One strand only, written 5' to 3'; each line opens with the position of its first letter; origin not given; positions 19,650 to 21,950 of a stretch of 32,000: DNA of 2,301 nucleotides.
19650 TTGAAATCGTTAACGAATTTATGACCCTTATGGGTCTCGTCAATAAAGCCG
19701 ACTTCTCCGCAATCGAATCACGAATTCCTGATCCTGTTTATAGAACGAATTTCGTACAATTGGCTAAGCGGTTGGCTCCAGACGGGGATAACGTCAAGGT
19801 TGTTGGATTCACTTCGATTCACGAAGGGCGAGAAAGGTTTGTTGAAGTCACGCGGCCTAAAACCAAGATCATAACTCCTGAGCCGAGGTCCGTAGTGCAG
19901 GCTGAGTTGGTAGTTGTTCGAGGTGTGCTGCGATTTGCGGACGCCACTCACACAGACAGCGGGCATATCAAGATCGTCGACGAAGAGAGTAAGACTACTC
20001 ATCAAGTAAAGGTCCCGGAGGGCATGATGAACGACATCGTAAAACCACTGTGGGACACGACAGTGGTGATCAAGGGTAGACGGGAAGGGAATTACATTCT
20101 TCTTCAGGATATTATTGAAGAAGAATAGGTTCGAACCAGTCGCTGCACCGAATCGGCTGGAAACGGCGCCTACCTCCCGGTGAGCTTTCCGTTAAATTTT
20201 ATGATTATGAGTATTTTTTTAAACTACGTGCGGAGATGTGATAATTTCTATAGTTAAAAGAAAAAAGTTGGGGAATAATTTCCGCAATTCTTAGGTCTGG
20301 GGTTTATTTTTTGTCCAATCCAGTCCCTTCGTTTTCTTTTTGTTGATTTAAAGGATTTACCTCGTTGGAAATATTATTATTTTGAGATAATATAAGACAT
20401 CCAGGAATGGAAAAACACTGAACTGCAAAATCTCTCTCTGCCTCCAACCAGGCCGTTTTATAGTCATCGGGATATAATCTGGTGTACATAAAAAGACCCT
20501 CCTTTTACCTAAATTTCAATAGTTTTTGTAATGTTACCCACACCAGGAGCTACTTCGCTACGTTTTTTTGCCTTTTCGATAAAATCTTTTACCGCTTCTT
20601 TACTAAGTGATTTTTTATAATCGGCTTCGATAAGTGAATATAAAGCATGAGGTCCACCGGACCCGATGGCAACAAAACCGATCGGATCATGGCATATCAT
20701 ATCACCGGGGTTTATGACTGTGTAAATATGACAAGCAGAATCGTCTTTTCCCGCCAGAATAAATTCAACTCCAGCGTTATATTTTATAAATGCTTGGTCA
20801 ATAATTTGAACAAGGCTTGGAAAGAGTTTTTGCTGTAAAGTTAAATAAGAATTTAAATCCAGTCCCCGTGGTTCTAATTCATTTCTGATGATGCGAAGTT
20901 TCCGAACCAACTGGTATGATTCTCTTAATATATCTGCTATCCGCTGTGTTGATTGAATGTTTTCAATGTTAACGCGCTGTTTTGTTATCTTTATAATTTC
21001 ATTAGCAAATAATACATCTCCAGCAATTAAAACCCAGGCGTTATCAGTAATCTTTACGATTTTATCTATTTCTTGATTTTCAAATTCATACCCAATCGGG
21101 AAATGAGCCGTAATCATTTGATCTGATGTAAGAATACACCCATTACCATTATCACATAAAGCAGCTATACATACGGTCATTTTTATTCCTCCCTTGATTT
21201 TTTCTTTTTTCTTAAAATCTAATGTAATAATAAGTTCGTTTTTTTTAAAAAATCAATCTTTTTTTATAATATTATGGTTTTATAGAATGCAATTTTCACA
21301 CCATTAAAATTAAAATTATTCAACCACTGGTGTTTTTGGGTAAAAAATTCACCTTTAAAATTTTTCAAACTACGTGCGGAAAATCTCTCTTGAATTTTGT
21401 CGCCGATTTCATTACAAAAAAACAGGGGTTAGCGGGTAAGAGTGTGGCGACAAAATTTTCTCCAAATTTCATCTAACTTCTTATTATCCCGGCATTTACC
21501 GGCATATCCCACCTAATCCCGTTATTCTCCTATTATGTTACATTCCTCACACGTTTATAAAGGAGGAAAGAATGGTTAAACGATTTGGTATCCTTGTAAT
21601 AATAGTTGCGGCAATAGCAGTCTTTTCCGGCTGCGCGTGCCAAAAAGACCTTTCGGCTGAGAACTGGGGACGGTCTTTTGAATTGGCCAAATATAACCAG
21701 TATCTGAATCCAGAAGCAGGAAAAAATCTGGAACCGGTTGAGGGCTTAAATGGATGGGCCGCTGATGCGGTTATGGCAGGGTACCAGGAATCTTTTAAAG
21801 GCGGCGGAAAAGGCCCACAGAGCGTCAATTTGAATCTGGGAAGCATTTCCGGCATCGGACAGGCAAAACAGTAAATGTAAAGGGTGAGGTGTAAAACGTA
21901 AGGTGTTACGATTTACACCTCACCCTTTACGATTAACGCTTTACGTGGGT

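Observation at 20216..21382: AT-rich cassette with an orphan proteasome-type Ntn hydrolase and a 61-aa partner, bracketed by a short direct repeat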

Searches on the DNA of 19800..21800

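Call 63: search_rna_families(source=window, start=19800, end=21800, threshold=evalue, max_evalue=1)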
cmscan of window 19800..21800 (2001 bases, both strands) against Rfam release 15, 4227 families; matches with E-value up to 1: 0.
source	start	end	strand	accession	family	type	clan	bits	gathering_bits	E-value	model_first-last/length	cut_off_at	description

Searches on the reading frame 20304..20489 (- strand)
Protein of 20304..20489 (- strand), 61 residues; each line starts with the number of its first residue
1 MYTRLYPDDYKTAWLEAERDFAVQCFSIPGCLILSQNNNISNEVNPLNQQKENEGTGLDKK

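Call 4: search_protein_families(library=pfam, proteins=[window:20304-20489:-], max_evalue=1)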
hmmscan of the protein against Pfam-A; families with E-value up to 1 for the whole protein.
window:20304-20489:- (61 aa): 0 families

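Call 5: search_protein_families(library=padloc, proteins=[window:20304-20489:-], max_evalue=1)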
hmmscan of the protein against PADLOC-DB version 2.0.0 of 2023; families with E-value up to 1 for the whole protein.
window:20304-20489:- (61 aa): 0 families

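Call 11: search_protein_families(library=ncbifam, proteins=[window:20304-20489:-], max_evalue=0.1)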
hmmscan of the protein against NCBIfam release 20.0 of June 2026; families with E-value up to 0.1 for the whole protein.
window:20304-20489:- (61 aa): 1 family
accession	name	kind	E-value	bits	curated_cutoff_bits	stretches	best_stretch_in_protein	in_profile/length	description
NF033708.1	T9SS_Cterm_ChiA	domain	0.028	14.3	40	1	23-50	4-31/55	T9SS sorting signal type C domain-containing protein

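Call 12: search_protein_families(library=phrogs, proteins=[window:20304-20489:-], max_evalue=0.1)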
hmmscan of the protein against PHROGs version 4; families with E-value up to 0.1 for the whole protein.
window:20304-20489:- (61 aa): 0 families

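Call 90: find_homologous_proteins(query=A2, max_evalue=0.01)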
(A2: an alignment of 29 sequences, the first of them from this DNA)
Query A2 (29 sequences) (61 aa, profile of the alignment): 34 proteins with E <= 0.01 among 770 candidates.
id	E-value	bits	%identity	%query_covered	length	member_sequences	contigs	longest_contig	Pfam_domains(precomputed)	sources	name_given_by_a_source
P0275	5.9e-15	73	33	39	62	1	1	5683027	-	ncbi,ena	-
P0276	9.9e-15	72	33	39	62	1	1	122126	-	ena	-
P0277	1.3e-14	72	30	48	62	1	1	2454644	-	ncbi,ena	-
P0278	5.2e-14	70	33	39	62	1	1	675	-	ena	-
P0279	5.5e-14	70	38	34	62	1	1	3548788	-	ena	-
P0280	3.4e-13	67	32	36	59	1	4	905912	-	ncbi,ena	-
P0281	7.5e-13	66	29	39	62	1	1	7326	-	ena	-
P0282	7.6e-13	66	24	56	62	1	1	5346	-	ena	-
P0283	1.0e-12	66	29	39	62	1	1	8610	-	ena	-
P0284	2.3e-12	65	24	54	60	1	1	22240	-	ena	-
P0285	3.0e-12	64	100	100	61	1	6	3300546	-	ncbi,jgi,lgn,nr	ncbi:MAG: hypothetical protein OS130_10150 [Thermodesulfobacteriota bacterium]|jgi:hypothetical prot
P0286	8.0e-12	63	50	30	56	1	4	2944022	-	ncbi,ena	-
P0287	8.0e-12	63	33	38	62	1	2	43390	-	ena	-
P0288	5.5e-11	60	33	34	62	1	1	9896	-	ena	-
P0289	7.0e-11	60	29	39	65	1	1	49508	-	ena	-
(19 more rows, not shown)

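Call 96: predict_structure(alignment_id=A4)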
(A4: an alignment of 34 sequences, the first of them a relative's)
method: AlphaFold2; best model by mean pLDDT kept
length: 61 residues; sequences in the alignment: 34
mean_pLDDT: 62.0   pTM: 0.31
mean pLDDT of the five models: 62.0, 61.6, 60.8, 60.4, 58.2
residues with pLDDT >= 90: 6; 70-90: 12; 50-70: 22; < 50: 21
segments of 3 or more residues with pLDDT < 50: 40-45, 47-61
pLDDT, mean of each block of 10 residues (from residue 1): 67 90 73 52 45 46 49
secondary structure, 60 per line:
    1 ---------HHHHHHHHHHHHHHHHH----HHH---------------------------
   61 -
elements in order: H10-26
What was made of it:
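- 20304..20489 (-): 61-aa cognate partner protein (OS130_10150): conserved N-terminal helix followed by a disordered tail. AF2 predicts a helix at residues 10-26 and pLDDT below 50 from residue 40 (call 96).
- It is predicted as a helix plus a disordered tail (call 96). The partner has a disordered tail typical of protease substrates (call 96).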
